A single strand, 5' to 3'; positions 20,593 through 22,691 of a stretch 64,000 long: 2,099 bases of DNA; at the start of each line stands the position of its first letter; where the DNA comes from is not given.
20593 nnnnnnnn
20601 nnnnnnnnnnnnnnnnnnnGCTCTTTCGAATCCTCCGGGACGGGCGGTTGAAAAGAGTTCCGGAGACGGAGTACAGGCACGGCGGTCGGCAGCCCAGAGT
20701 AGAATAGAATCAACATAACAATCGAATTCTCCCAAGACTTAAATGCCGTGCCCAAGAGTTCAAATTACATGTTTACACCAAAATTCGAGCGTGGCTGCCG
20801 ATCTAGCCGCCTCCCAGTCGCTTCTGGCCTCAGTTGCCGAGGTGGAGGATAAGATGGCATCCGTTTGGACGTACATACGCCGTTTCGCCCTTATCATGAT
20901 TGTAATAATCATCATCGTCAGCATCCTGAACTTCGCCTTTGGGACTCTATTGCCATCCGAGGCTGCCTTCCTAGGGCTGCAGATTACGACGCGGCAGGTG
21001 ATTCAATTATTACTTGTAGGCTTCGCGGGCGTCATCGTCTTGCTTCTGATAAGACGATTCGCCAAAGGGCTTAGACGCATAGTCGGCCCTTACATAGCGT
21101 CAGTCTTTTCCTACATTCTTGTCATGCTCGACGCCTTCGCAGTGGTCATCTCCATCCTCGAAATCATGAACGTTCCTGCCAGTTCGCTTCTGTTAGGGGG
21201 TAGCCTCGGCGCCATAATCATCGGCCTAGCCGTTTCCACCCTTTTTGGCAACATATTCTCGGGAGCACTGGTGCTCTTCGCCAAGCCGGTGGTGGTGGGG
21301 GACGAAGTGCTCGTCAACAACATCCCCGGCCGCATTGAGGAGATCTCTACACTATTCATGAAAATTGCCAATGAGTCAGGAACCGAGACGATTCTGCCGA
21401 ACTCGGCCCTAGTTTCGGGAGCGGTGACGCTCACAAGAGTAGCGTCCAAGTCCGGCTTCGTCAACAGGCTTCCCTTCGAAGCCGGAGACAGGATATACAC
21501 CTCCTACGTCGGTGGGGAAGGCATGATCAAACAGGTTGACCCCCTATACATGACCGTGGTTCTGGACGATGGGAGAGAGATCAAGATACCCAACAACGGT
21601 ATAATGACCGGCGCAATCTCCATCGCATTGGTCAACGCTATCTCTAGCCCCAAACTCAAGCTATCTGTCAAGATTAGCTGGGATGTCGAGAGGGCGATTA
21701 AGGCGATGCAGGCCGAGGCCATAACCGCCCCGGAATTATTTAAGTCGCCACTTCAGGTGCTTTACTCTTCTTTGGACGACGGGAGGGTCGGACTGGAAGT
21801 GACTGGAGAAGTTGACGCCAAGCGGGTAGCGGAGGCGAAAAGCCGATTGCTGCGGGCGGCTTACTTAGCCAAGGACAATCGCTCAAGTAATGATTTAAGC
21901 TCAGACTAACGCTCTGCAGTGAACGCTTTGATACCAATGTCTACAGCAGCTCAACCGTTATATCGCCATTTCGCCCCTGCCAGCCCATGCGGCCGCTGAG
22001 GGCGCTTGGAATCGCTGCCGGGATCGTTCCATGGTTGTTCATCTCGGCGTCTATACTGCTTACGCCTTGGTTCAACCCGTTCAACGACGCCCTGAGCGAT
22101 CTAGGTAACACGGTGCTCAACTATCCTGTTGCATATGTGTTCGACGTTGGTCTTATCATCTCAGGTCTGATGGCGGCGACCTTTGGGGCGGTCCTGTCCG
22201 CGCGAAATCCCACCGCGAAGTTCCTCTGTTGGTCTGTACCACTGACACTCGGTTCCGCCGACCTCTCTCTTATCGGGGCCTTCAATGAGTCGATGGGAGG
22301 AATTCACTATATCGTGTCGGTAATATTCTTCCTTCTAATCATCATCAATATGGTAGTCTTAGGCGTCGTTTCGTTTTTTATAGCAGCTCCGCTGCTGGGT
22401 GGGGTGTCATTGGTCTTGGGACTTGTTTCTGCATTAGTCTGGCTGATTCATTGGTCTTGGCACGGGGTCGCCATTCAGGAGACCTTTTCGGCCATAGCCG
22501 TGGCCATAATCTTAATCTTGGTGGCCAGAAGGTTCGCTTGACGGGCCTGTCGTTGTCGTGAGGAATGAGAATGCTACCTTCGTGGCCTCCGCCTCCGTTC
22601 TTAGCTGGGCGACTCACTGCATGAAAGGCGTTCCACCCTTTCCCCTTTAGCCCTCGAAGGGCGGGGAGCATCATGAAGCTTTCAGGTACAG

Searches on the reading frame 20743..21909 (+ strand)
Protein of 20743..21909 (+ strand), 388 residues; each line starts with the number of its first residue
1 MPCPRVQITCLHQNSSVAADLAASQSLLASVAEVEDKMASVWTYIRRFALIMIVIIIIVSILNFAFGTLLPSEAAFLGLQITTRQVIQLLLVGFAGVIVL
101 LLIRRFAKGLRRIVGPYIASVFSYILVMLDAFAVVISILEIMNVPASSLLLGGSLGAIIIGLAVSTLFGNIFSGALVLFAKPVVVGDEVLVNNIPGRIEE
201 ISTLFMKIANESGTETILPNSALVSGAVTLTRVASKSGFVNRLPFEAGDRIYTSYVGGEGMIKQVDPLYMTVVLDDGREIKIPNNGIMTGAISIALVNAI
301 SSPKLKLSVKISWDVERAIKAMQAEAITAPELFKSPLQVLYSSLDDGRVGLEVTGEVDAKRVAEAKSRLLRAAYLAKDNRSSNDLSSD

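Call 50: search_protein_families(library=pfam, proteins=[window:20743-21909:+], max_evalue=0.00001)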
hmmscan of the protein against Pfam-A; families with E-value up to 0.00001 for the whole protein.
window:20743-21909:+ (388 aa): 1 family
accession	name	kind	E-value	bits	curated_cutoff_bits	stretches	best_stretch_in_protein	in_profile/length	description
PF00924.24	MS_channel_2nd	-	5.5e-18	65.3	20.2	1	166-228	1-63/68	Mechanosensitive ion channel, beta-domain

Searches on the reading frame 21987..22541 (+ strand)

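Call 51: search_protein_families(library=pfam, proteins=[window:21987-22541:+], max_evalue=0.00001)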
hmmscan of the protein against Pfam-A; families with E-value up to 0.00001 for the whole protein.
window:21987-22541:+ (184 aa): 1 family
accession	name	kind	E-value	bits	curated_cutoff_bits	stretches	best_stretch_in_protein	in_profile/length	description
PF06197.19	DUF998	-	1.2e-15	58.1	30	1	9-181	1-183/184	Protein of unknown function (DUF998)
